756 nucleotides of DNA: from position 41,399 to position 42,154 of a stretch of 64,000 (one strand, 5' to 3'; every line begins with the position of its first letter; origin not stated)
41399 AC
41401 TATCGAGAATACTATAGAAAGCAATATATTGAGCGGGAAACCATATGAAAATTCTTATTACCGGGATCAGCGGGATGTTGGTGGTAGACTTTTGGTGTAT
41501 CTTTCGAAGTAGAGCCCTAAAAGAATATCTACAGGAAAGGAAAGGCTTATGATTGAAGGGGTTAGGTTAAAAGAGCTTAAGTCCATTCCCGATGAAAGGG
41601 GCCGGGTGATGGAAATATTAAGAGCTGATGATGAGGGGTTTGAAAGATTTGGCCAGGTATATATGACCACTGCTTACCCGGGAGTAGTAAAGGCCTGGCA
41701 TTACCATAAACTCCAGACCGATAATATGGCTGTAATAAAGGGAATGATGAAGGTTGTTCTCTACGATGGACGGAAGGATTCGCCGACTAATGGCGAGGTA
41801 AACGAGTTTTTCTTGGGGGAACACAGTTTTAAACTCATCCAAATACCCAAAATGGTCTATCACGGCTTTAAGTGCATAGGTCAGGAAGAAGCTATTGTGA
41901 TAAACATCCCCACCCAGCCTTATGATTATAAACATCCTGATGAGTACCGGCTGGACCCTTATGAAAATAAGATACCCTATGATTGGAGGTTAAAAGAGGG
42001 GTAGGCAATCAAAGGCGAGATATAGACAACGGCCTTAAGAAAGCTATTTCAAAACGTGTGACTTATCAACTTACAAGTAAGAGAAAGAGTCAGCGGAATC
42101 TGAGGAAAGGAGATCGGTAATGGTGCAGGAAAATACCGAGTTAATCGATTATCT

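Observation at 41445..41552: The rml cluster lacks rmlD; only a 35-codon, translationally coupled remnant with an RmlD-like N-terminus remains between rmlB and the cupin gene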

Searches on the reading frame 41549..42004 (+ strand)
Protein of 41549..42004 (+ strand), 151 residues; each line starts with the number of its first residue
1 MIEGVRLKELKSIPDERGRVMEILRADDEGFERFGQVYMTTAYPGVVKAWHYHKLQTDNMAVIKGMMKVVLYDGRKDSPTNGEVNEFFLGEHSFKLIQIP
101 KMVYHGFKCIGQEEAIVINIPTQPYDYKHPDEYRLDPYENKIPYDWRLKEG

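Call 5: search_protein_families(library=pfam, proteins=[window:41549-42004:+], max_evalue=0.01)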
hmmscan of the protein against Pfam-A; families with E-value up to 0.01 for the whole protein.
window:41549-42004:+ (151 aa): 4 families
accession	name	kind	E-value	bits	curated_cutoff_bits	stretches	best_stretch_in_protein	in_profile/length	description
PF00908.23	dTDP_sugar_isom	-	2e-14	54.1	27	1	2-146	4-152/168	dTDP-4-dehydrorhamnose 3,5-epimerase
PF14667.12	Polysacc_synt_C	-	7.2e-14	52.3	28.7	1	15-133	3-111/111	Polysaccharide biosynthesis C-terminal domain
PF05523.17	FdtA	-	5.1e-05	23.5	23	1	4-126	2-115/131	WxcM-like, C-terminal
PF07883.17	Cupin_2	-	0.0023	18.1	27.2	0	43-75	6-36/70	Cupin domain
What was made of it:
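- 41549..42004 (+): 151-aa cupin, a divergent short RmlC-superfamily dTDP-4-keto-6-deoxyhexose epimerase homologue. Pfam gives PF00908 54 bits, PF14667 52 bits and PF05523 23.5 bits (call 5).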

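Call 6: search_protein_families(library=ncbifam, proteins=[window:41549-42004:+], max_evalue=0.01)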
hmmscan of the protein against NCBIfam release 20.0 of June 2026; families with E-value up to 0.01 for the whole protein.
window:41549-42004:+ (151 aa): 3 families
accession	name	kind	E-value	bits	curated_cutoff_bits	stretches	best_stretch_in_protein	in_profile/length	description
NF047837.1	UDPAcbARedWbcJ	equivalog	5e-10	38.8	500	1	10-134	251-365/372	UDP-2-acetamido-2,6-beta-L-arabino-hexul-4-ose reductase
TIGR01221.1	rmlC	equivalog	6.7e-10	39.1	155.75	1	2-149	7-157/176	dTDP-4-dehydrorhamnose 3,5-epimerase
TIGR04366.1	cupin_WbuC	subfamily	2.3e-05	24.3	42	1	45-132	44-126/132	WbuC family cupin fold metalloprotein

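Call 8: find_encoding_contigs(protein=window:41549-42004:+, flank=10000, max_places=10)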
Protein window:41549-42004:+ (151 aa): 2 contigs read that carry it; 1 place shown.
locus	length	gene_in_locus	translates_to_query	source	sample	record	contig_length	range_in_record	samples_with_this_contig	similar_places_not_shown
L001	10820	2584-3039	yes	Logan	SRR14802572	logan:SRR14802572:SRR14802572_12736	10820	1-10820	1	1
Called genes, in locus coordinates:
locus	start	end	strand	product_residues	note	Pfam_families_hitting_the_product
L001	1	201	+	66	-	?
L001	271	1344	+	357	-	PF00483:NTP_transferase, PF12804:NTP_transf_3, PF25084:LbH_EIF2B (weak), PF24894:Hexapep_GlmU (faint)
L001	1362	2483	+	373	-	PF01370:Epimerase, PF07993:NAD_binding_4, PF13460:NAD_binding_10 (faint), PF16363:GDP_Man_Dehyd, PF01073:3Beta_HSD, PF02719:Polysacc_synt_2, PF04321:RmlD_sub_bind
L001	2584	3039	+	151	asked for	PF00908:dTDP_sugar_isom, PF14667:Polysacc_synt_C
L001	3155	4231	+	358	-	PF02706:Wzz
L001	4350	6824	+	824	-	PF00082:Peptidase_S8, PF19190:BACON_2, PF13860:FlgD_ig (weak)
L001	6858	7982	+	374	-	PF01073:3Beta_HSD, PF01370:Epimerase, PF02719:Polysacc_synt_2, PF07993:NAD_binding_4, PF13460:NAD_binding_10, PF16363:GDP_Man_Dehyd, PF01370:Epimerase, PF16363:GDP_Man_Dehyd, +2 more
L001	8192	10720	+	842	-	-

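Call 9: find_homologous_proteins(query=window:41549-42004:+, max_evalue=0.00001)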
Query window:41549-42004:+ (151 aa): 7992 proteins with E <= 0.00001 among 8000 candidates; the best 120 are listed.
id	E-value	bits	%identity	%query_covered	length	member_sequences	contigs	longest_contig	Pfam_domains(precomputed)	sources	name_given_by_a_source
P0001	6.2e-100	349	100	100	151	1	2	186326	PF00908.24,PF14667.13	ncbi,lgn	-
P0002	1.0e-93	329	95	100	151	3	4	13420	PF00908.24,PF14667.13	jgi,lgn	-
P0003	5.2e-92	323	93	100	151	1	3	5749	PF00908.24,PF14667.13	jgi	-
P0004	7.3e-92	323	92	100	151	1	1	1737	PF00908.24,PF14667.13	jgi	-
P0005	1.8e-91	322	91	100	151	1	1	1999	PF00908.24,PF14667.13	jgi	-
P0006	1.9e-90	318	89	99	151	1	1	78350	PF00908.24,PF14667.13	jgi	jgi:dTDP-4-dehydrorhamnose 3,5-epimerase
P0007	2.2e-90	318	89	100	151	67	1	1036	PF00908.24,PF14667.13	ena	-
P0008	2.3e-90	318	89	100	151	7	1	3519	PF00908.24,PF14667.13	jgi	-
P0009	2.6e-90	318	90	100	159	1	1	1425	PF00908.24,PF14667.13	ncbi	-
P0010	9.6e-90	316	89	100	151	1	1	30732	PF00908.24,PF14667.13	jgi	-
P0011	3.5e-89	314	88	100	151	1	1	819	PF00908.24,PF14667.13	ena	-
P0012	1.5e-88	312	87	100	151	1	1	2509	PF00908.24,PF14667.13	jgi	-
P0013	2.2e-88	312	87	100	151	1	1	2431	PF00908.24,PF14667.13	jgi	-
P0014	2.4e-88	312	87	99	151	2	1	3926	PF00908.24,PF14667.13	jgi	jgi:dTDP-4-dehydrorhamnose 3,5-epimerase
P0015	2.5e-88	311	89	100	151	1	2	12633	PF00908.24,PF14667.13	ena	-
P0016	3.9e-88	311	87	100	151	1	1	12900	PF00908.24,PF14667.13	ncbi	ncbi:MAG: dTDP-4-dehydrorhamnose 3,5-epimerase family protein [bacterium]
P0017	6.1e-88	310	89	100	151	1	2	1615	PF00908.24,PF14667.13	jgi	-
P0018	6.8e-88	310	87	100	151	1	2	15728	PF00908.24,PF14667.13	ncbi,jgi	-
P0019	7.9e-88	310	87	100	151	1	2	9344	PF05523.18,PF00908.24,PF14667.13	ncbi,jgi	-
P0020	1.2e-87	309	89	100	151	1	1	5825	PF00908.24,PF14667.13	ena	-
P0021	1.3e-87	309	88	100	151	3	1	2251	PF00908.24,PF14667.13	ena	-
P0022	1.6e-87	309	86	100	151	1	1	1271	PF05523.18,PF00908.24,PF14667.13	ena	-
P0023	1.9e-87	309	89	100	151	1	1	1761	PF00908.24,PF14667.13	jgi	-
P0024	1.9e-87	309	87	100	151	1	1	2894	PF00908.24,PF14667.13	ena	-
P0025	2.0e-87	309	87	100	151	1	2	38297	PF00908.24,PF14667.13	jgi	-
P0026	3.3e-87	308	87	100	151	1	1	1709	PF05523.18,PF00908.24,PF14667.13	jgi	-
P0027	4.3e-87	307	87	100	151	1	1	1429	PF05523.18,PF00908.24,PF14667.13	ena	-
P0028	4.6e-87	307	88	100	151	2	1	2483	PF05523.18,PF00908.24,PF14667.13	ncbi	-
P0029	5.3e-87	307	87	100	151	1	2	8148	PF05523.18,PF00908.24,PF14667.13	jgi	-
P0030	6.9e-87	307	88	99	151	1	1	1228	PF00908.24,PF14667.13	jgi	jgi:dTDP-4-dehydrorhamnose 3,5-epimerase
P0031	8.3e-87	307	87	100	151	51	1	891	PF00908.24,PF14667.13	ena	-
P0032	9.3e-87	306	86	100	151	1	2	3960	PF05523.18,PF00908.24,PF14667.13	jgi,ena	-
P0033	1.1e-86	306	87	100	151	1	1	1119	PF00908.24,PF14667.13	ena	-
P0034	1.4e-86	306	87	100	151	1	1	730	PF05523.18,PF00908.24,PF14667.13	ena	-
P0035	4.7e-86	304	86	100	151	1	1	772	PF00908.24,PF14667.13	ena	-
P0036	8.0e-86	303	87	100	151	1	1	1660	PF00908.24,PF14667.13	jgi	-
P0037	1.2e-85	303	86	100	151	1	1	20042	PF00908.24,PF14667.13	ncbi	-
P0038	2.1e-85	302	85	100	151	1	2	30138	PF00908.24,PF14667.13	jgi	-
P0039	3.3e-85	301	86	100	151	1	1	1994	PF00908.24,PF14667.13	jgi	-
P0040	4.3e-85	301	84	100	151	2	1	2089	PF05523.18,PF00908.24,PF14667.13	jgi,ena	-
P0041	1.5e-84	299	83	99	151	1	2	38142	PF00908.24,PF14667.13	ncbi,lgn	-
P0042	1.5e-84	299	83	99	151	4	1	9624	PF00908.24,PF14667.13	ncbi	-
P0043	1.6e-84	299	83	100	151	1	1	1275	PF05523.18,PF00908.24,PF14667.13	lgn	-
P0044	1.7e-84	299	84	99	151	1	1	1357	PF00908.24,PF14667.13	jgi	jgi:dTDP-4-dehydrorhamnose 3,5-epimerase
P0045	1.9e-84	299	85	100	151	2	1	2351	PF05523.18,PF00908.24,PF14667.13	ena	-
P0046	2.3e-84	299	83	100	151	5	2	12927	PF05523.18,PF00908.24,PF14667.13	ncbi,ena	-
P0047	3.1e-84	298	83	99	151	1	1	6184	PF05523.18,PF00908.24,PF14667.13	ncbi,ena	-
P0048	3.3e-84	298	83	100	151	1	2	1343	PF00908.24,PF14667.13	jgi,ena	-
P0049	5.5e-84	297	81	100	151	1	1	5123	PF00908.24,PF14667.13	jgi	-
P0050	2.0e-83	296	83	100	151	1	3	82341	PF00908.24,PF14667.13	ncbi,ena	-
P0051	2.3e-83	295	83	100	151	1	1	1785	PF05523.18,PF00908.24,PF14667.13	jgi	-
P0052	4.0e-83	295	83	100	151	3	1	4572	PF00908.24,PF14667.13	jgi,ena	-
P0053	4.1e-83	295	83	100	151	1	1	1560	PF05523.18,PF00908.24,PF14667.13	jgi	-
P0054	4.1e-83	295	83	100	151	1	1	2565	PF05523.18,PF00908.24,PF14667.13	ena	-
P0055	1.5e-82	293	82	100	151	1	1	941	PF05523.18,PF00908.24,PF14667.13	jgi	-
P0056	3.4e-82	292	83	99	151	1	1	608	PF00908.24,PF14667.13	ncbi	-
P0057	5.6e-82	291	81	100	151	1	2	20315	PF00908.24,PF14667.13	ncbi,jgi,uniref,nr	ncbi:dTDP-4-dehydrorhamnose 3,5-epimerase [Candidatus Aerophobetes bacterium]|uniref:dTDP-4-dehydror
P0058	6.8e-82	291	82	100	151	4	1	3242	PF00908.24,PF14667.13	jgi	-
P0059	2.1e-81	289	80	100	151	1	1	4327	PF05523.18,PF00908.24,PF14667.13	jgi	-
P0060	3.3e-81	288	81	99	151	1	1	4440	PF05523.18,PF00908.24,PF14667.13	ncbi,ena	-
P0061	3.8e-81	288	83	100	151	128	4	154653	PF05523.18,PF00908.24,PF14667.13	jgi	-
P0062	5.8e-81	288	81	100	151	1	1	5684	PF00908.24,PF14667.13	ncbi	-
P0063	7.8e-81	287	79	100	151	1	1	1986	PF05523.18,PF00908.24,PF14667.13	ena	-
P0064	9.7e-81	287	80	100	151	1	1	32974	PF05523.18,PF00908.24,PF14667.13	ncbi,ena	-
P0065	5.0e-80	285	80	100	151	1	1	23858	PF05523.18,PF00908.24,PF14667.13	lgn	-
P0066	3.1e-79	282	78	100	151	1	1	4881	PF00908.24,PF14667.13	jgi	jgi:dTDP-4-dehydrorhamnose 3,5-epimerase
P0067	3.1e-78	279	79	100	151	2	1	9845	PF05523.18,PF00908.24,PF14667.13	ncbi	-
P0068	3.3e-78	279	79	100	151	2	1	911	PF05523.18,PF00908.24,PF14667.13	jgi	-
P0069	9.7e-78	277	77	100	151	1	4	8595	PF05523.18,PF00908.24,PF14667.13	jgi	-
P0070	1.2e-77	277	79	100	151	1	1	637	PF05523.18,PF00908.24,PF14667.13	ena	-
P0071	1.2e-77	277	80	100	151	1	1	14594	PF05523.18,PF00908.24,PF14667.13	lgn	-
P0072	1.5e-77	276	77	100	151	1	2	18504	PF05523.18,PF00908.24,PF14667.13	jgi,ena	-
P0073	2.0e-77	276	80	99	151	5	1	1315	PF00908.24,PF14667.13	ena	-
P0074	6.3e-77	274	77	99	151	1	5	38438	PF05523.18,PF00908.24,PF14667.13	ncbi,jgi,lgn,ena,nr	ncbi:dTDP-4-dehydrorhamnose 3,5-epimerase family protein [Candidatus Aerophobetes bacterium]|nr:dTDP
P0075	7.9e-77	274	79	100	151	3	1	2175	PF00908.24,PF14667.13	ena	-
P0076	8.6e-77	274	89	87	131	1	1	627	PF00908.24,PF14667.13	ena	-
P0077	3.3e-76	272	79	100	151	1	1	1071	PF00908.24,PF14667.13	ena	-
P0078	1.1e-74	267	76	100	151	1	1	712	PF05523.18,PF00908.24,PF14667.13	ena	-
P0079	1.1e-74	267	76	100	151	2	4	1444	PF00908.24,PF14667.13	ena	-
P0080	1.6e-74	267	76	100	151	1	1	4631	PF00908.24,PF14667.13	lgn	-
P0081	1.7e-74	267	75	100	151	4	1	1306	PF00908.24,PF14667.13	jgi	-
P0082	2.3e-74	266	76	100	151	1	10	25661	PF00908.24,PF14667.13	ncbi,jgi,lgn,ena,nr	ncbi:dTDP-4-dehydrorhamnose 3,5-epimerase family protein [Candidatus Aerophobetes bacterium]|nr:dTDP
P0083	2.3e-74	266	75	100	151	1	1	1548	PF00908.24,PF14667.13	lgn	-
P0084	2.7e-74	266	74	100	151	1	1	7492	PF05523.18,PF00908.24,PF14667.13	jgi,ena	-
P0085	3.4e-74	266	88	84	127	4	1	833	PF00908.24,PF14667.13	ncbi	ncbi:unnamed protein product, partial [marine sediment metagenome]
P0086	3.6e-74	266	75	100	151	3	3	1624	PF00908.24,PF14667.13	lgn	-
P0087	3.6e-74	265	74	100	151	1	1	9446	PF05523.18,PF00908.24,PF14667.13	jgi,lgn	-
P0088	4.1e-74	265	77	99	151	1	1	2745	PF00908.24,PF14667.13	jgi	-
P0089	4.7e-74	265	75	100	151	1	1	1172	PF00908.24,PF14667.13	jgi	-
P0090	5.2e-74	265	74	100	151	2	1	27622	PF00908.24,PF14667.13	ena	-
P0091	5.7e-74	265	76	99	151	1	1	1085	PF00908.24,PF14667.13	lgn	-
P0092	5.9e-74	265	77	99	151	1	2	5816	PF00908.24,PF14667.13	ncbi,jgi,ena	-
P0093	8.1e-74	264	76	99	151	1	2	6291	PF00908.24,PF14667.13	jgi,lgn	-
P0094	9.5e-74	264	77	100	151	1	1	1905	PF05523.18,PF00908.24,PF14667.13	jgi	-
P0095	1.5e-73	264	74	100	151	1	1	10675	PF00908.24,PF14667.13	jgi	-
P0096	1.9e-73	263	72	100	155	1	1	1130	PF05523.18,PF00908.24,PF14667.13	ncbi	-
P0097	2.0e-73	263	74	100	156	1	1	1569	PF00908.24,PF14667.13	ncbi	-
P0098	2.3e-73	263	75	100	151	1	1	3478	PF07883.18,PF00908.24,PF14667.13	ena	-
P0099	2.3e-73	263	74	100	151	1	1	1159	PF00908.24,PF14667.13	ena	-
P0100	2.8e-73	263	73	99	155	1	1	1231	PF05523.18,PF00908.24,PF14667.13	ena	-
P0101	3.1e-73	262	72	100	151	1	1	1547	PF05523.18,PF00908.24,PF14667.13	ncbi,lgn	-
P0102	3.2e-73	262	73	100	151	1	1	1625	PF00908.24,PF14667.13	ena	-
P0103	4.5e-73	262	74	100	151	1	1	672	PF00908.24,PF14667.13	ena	-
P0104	6.0e-73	262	74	100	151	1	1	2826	PF07883.18,PF00908.24,PF14667.13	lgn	-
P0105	7.2e-73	261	75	100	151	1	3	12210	PF00908.24,PF14667.13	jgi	-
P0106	8.9e-73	261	72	100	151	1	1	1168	PF00908.24,PF14667.13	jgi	-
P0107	9.0e-73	261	74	100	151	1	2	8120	PF00908.24,PF14667.13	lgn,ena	-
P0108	9.0e-73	261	74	100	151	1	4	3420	PF00908.24,PF14667.13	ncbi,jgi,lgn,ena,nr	ncbi:dTDP-4-dehydrorhamnose 3,5-epimerase family protein [bacterium]|nr:dTDP-4-dehydrorhamnose 3,5-e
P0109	1.3e-72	260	72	100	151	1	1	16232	PF00908.24,PF14667.13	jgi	jgi:dTDP-4-dehydrorhamnose 3,5-epimerase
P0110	1.6e-72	260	74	99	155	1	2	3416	PF05523.18,PF00908.24,PF14667.13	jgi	jgi:dTDP-4-dehydrorhamnose 3,5-epimerase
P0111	1.6e-72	260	73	100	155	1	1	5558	PF00908.24,PF14667.13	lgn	-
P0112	1.7e-72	260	74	100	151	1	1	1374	PF05523.18,PF00908.24,PF14667.13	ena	-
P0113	2.1e-72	260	74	100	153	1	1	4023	PF00908.24,PF14667.13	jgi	-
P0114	2.2e-72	260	72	100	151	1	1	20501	PF00908.24,PF14667.13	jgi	jgi:dTDP-4-dehydrorhamnose 3,5-epimerase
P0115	2.3e-72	260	72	100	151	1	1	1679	PF05523.18,PF00908.24,PF14667.13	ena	-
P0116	2.8e-72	259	75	100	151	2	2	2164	PF00908.24,PF14667.13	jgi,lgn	-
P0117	2.9e-72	259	72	100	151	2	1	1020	PF00908.24,PF14667.13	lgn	-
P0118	3.1e-72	259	72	100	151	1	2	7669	PF00908.24,PF14667.13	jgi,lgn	jgi:dTDP-4-dehydrorhamnose 3,5-epimerase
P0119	3.7e-72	259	72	100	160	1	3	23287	PF00908.24,PF14667.13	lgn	-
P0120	3.8e-72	259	72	100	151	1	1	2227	PF00908.24,PF14667.13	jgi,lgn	-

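Call 10: find_encoding_contigs(protein=P0006, flank=6000, max_places=3)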
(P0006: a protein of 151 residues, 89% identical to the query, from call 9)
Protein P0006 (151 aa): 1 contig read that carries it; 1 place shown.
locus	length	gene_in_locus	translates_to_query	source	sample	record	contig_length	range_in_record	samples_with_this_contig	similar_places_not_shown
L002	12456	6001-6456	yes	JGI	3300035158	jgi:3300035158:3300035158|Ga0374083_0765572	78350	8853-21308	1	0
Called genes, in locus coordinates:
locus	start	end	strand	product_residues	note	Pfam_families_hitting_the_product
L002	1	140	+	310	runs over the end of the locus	PF01073:3Beta_HSD, PF01370:Epimerase, PF02719:Polysacc_synt_2, PF04321:RmlD_sub_bind, PF07993:NAD_binding_4, PF08659:KR (faint), PF13460:NAD_binding_10 (weak), PF16363:GDP_Man_Dehyd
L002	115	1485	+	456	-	PF03721:UDPG_MGDP_dh_N, PF00984:UDPG_MGDP_dh, PF03720:UDPG_MGDP_dh_C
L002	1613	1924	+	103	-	PF05635:23S_rRNA_IVP, PF22296:bAvd (weak)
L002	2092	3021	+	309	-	PF01073:3Beta_HSD, PF01370:Epimerase, PF02719:Polysacc_synt_2 (faint), PF04321:RmlD_sub_bind, PF07993:NAD_binding_4 (faint), PF16363:GDP_Man_Dehyd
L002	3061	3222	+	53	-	PF03966:Trm112p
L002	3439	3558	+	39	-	-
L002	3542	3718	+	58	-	-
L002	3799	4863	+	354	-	PF00483:NTP_transferase, PF12804:NTP_transf_3 (weak), PF25084:LbH_EIF2B (weak), PF25087:GMPPB_C (faint), PF24894:Hexapep_GlmU (faint)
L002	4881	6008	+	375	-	PF01370:Epimerase, PF07993:NAD_binding_4, PF13460:NAD_binding_10 (faint), PF16363:GDP_Man_Dehyd, PF01073:3Beta_HSD, PF02719:Polysacc_synt_2 (weak), PF04321:RmlD_sub_bind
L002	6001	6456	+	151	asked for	PF00908:dTDP_sugar_isom, PF14667:Polysacc_synt_C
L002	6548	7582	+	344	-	PF02706:Wzz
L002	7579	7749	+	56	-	-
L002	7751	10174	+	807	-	PF00082:Peptidase_S8, PF19190:BACON_2, PF13860:FlgD_ig (weak)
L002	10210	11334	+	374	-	PF01073:3Beta_HSD, PF01370:Epimerase, PF02719:Polysacc_synt_2, PF07993:NAD_binding_4, PF13460:NAD_binding_10, PF16363:GDP_Man_Dehyd, PF01370:Epimerase, PF16363:GDP_Man_Dehyd, +2 more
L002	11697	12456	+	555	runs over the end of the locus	-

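Call 11: find_encoding_contigs(protein=P0025, flank=6000, max_places=3)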
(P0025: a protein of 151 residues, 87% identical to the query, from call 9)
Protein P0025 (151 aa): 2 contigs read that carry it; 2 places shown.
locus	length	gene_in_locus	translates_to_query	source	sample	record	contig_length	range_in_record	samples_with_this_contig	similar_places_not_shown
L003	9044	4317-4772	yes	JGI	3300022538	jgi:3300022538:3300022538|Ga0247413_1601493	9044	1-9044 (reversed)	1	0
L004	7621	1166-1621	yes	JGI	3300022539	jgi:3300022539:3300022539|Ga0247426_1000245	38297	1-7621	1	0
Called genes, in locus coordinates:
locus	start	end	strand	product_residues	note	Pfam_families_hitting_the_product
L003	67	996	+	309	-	PF01073:3Beta_HSD, PF01370:Epimerase, PF02719:Polysacc_synt_2 (faint), PF04321:RmlD_sub_bind, PF07993:NAD_binding_4 (faint), PF16363:GDP_Man_Dehyd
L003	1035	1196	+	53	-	PF03966:Trm112p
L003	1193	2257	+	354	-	PF00483:NTP_transferase, PF12804:NTP_transf_3 (weak), PF25084:LbH_EIF2B (faint), PF25087:GMPPB_C (faint), PF24894:Hexapep_GlmU (faint)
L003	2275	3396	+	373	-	PF01073:3Beta_HSD, PF01370:Epimerase, PF07993:NAD_binding_4 (faint), PF16363:GDP_Man_Dehyd, PF02719:Polysacc_synt_2, PF04321:RmlD_sub_bind, PF13460:NAD_binding_10 (weak)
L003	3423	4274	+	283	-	PF01370:Epimerase, PF04321:RmlD_sub_bind, PF01073:3Beta_HSD, PF02719:Polysacc_synt_2, PF16363:GDP_Man_Dehyd, PF07993:NAD_binding_4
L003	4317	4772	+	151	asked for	PF00908:dTDP_sugar_isom, PF14667:Polysacc_synt_C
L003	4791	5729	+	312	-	PF02706:Wzz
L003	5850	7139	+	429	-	-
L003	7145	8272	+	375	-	PF00106:adh_short, PF01073:3Beta_HSD, PF01370:Epimerase, PF02719:Polysacc_synt_2, PF16363:GDP_Man_Dehyd, PF07993:NAD_binding_4, PF01370:Epimerase, PF16363:GDP_Man_Dehyd, +5 more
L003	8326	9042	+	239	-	?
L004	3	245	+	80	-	?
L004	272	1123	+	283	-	PF01370:Epimerase, PF04321:RmlD_sub_bind, PF01073:3Beta_HSD, PF02719:Polysacc_synt_2, PF16363:GDP_Man_Dehyd, PF07993:NAD_binding_4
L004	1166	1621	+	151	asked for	PF00908:dTDP_sugar_isom, PF14667:Polysacc_synt_C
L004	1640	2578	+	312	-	PF02706:Wzz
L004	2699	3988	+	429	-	-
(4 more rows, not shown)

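Call 12: find_encoding_contigs(protein=P0050, flank=6000, max_places=3)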
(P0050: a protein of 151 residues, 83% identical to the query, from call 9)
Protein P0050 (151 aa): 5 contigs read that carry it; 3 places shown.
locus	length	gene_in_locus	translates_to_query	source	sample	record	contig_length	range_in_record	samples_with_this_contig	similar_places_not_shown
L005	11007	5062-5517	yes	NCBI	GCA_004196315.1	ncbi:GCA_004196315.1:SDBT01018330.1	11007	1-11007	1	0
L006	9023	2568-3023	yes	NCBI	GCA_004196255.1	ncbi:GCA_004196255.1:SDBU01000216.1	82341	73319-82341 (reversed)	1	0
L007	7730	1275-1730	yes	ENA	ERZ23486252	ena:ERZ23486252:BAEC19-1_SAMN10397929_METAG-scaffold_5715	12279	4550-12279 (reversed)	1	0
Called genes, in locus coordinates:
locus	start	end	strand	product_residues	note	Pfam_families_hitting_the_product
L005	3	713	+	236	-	?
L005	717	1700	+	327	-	PF01073:3Beta_HSD, PF01370:Epimerase, PF02719:Polysacc_synt_2 (faint), PF04321:RmlD_sub_bind, PF07993:NAD_binding_4 (faint), PF16363:GDP_Man_Dehyd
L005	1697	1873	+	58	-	PF03966:Trm112p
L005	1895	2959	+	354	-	PF00483:NTP_transferase, PF12804:NTP_transf_3, PF25084:LbH_EIF2B (weak), PF25087:GMPPB_C (faint)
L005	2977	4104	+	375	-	PF01073:3Beta_HSD, PF01370:Epimerase, PF07993:NAD_binding_4 (faint), PF16363:GDP_Man_Dehyd, PF02719:Polysacc_synt_2 (weak), PF13460:NAD_binding_10 (weak), PF04321:RmlD_sub_bind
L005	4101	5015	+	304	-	PF04321:RmlD_sub_bind, PF01073:3Beta_HSD, PF01370:Epimerase, PF02719:Polysacc_synt_2, PF16363:GDP_Man_Dehyd, PF07993:NAD_binding_4 (weak)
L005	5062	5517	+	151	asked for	PF00908:dTDP_sugar_isom, PF14667:Polysacc_synt_C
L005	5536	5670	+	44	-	-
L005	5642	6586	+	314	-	PF02706:Wzz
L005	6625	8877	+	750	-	PF00082:Peptidase_S8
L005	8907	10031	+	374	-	PF01073:3Beta_HSD, PF01370:Epimerase, PF02719:Polysacc_synt_2, PF07993:NAD_binding_4, PF13460:NAD_binding_10, PF16363:GDP_Man_Dehyd, PF01370:Epimerase, PF16363:GDP_Man_Dehyd, +4 more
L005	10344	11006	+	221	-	?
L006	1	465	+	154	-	?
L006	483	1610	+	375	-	PF01073:3Beta_HSD, PF01370:Epimerase, PF16363:GDP_Man_Dehyd, PF02719:Polysacc_synt_2, PF13460:NAD_binding_10, PF04321:RmlD_sub_bind, PF07993:NAD_binding_4 (weak)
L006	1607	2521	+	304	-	PF04321:RmlD_sub_bind, PF01073:3Beta_HSD, PF01370:Epimerase, PF02719:Polysacc_synt_2, PF16363:GDP_Man_Dehyd, PF07993:NAD_binding_4 (weak)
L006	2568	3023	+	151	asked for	PF00908:dTDP_sugar_isom, PF14667:Polysacc_synt_C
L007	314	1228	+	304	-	PF04321:RmlD_sub_bind, PF01073:3Beta_HSD, PF01370:Epimerase, PF02719:Polysacc_synt_2, PF16363:GDP_Man_Dehyd, PF07993:NAD_binding_4 (weak)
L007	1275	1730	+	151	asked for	PF00908:dTDP_sugar_isom, PF14667:Polysacc_synt_C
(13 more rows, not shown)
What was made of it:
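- The UXS/Trm112 neighbours occur in relatives with intact rmlD (calls 11, 12).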
